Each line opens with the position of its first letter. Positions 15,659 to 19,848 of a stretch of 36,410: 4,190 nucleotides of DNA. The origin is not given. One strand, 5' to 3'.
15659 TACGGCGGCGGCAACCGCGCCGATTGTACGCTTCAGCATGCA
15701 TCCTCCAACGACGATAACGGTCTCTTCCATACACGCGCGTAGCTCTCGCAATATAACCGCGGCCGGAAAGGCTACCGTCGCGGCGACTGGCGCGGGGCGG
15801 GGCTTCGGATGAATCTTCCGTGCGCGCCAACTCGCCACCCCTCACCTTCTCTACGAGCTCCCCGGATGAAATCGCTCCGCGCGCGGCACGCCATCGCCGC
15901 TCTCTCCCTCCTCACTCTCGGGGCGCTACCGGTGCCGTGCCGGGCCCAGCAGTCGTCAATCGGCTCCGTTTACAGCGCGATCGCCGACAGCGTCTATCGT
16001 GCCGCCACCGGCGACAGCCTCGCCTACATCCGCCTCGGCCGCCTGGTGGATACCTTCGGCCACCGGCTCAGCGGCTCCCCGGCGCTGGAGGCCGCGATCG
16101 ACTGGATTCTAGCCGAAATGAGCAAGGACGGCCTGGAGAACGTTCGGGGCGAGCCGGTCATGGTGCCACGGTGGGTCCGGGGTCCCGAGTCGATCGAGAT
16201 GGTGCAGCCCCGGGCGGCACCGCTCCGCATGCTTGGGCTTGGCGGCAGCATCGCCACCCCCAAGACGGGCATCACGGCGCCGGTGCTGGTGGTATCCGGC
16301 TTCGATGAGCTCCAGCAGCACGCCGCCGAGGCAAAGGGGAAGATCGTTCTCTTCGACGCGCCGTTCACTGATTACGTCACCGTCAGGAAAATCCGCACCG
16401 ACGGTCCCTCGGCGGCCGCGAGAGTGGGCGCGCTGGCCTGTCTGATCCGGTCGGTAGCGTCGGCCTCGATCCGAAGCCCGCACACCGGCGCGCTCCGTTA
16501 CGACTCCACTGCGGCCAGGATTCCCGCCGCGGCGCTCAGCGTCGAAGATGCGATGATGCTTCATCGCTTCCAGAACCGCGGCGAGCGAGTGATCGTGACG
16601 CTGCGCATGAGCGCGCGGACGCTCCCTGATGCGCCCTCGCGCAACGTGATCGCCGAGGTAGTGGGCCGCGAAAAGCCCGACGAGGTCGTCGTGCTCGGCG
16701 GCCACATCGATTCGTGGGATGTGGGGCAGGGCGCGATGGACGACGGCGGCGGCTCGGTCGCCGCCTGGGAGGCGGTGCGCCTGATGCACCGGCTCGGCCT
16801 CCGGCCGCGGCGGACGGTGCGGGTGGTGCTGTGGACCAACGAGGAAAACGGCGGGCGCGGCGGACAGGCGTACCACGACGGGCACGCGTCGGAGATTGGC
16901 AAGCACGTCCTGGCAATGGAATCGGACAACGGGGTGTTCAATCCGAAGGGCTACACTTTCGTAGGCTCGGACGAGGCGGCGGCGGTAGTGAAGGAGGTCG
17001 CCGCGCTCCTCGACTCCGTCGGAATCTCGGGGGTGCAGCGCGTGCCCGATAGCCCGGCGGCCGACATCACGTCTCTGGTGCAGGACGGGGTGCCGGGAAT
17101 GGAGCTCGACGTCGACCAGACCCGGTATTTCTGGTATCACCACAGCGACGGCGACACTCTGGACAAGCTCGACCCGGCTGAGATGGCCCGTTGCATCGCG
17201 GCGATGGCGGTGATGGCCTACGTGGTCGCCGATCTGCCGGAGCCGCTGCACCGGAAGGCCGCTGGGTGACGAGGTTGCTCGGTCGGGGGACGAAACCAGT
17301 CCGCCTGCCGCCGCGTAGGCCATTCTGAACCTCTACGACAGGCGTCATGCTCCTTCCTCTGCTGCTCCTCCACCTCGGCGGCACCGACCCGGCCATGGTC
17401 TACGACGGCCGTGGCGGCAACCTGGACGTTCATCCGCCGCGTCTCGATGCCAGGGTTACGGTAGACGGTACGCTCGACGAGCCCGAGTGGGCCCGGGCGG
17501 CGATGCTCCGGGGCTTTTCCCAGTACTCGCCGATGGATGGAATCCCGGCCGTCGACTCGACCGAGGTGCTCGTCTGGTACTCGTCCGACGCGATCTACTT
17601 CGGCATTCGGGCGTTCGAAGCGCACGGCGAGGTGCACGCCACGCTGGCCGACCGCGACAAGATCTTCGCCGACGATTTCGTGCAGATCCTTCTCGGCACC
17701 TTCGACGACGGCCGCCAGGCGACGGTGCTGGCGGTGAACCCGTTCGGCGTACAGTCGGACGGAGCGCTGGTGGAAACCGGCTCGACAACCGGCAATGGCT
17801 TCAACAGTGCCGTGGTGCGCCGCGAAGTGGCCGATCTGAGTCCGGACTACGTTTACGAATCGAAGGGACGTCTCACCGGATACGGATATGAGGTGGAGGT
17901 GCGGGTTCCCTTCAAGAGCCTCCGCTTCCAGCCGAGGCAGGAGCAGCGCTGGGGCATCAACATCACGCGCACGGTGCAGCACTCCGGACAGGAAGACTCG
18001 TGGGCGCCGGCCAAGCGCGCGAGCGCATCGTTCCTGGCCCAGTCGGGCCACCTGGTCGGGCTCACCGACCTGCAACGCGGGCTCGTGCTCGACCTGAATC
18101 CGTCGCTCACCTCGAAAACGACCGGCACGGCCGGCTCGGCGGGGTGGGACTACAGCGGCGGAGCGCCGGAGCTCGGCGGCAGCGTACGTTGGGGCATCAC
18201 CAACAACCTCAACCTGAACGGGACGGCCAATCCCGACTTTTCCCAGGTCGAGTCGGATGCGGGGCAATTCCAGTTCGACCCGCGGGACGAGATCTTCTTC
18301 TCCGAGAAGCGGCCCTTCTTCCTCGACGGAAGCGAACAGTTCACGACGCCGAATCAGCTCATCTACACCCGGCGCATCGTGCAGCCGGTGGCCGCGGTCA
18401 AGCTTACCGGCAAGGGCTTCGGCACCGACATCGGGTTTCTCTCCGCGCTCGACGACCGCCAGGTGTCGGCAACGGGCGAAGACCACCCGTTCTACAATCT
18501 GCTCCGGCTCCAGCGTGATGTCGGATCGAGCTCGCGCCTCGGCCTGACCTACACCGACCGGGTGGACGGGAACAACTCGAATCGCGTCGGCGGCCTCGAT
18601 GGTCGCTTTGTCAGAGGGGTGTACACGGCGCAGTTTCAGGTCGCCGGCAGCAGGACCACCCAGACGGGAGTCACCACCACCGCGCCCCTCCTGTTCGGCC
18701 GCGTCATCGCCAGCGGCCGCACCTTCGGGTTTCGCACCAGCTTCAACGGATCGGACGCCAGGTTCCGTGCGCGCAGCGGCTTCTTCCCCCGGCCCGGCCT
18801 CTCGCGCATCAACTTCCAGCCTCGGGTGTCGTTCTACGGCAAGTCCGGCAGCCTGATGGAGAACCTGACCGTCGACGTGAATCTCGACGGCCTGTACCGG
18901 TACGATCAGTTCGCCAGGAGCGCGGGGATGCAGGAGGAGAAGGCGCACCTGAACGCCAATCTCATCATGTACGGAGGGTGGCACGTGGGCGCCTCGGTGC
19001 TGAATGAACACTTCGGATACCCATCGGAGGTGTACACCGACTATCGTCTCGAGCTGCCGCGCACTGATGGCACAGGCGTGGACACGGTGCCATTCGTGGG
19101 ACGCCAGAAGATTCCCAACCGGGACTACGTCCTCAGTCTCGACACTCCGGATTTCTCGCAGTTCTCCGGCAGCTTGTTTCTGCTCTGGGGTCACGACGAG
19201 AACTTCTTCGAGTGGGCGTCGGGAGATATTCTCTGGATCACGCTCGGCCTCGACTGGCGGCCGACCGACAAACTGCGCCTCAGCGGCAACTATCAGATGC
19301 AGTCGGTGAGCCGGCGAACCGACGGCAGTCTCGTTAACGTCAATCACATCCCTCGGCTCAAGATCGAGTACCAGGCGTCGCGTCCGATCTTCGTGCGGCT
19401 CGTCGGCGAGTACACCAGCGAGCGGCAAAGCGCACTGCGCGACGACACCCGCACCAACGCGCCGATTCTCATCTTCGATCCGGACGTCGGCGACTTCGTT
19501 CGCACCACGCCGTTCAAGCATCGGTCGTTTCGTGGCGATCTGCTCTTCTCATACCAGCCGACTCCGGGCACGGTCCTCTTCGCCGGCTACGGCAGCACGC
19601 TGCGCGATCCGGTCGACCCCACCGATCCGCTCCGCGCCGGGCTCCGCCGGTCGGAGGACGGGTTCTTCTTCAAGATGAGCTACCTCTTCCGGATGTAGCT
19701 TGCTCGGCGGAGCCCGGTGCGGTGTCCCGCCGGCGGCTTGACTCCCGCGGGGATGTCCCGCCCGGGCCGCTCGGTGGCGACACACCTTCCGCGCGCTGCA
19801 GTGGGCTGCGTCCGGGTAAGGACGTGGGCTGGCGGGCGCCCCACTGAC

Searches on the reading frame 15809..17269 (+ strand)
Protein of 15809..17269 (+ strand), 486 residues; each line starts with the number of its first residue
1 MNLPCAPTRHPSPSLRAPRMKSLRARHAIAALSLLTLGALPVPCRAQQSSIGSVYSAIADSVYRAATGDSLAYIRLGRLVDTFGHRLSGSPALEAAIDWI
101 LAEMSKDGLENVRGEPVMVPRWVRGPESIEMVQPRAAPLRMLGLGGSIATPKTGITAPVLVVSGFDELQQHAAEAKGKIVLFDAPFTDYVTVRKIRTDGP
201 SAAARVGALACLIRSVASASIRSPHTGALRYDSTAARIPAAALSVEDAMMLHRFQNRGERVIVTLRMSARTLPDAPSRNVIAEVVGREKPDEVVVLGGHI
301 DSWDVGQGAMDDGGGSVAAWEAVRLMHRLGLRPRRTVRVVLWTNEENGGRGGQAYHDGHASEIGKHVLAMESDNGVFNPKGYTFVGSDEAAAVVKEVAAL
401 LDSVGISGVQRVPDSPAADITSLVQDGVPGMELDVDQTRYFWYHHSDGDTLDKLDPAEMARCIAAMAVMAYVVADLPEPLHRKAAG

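Call 8: search_protein_families(library=pfam, proteins=[window:15809-17269:+], max_evalue=0.001)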
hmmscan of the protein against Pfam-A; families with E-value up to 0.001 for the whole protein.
window:15809-17269:+ (486 aa): 2 families
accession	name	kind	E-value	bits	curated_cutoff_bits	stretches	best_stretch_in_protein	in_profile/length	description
PF04389.22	Peptidase_M28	-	2.9e-29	102.6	21.3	1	279-467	1-190/193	Peptidase family M28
PF01546.33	Peptidase_M20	-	6.4e-08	33.2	24.6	1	306-360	30-84/206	Peptidase family M20/M25/M40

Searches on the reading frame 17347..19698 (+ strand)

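Call 8: search_protein_families(library=pfam, proteins=[window:17347-19698:+], max_evalue=0.001)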
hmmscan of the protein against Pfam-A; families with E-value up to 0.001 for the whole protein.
window:17347-19698:+ (783 aa): 1 family
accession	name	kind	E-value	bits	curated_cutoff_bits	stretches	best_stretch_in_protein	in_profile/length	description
PF19313.5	DUF5916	-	9.6e-13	48.2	22.6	1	276-345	28-95/572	Domain of unknown function (DUF5916)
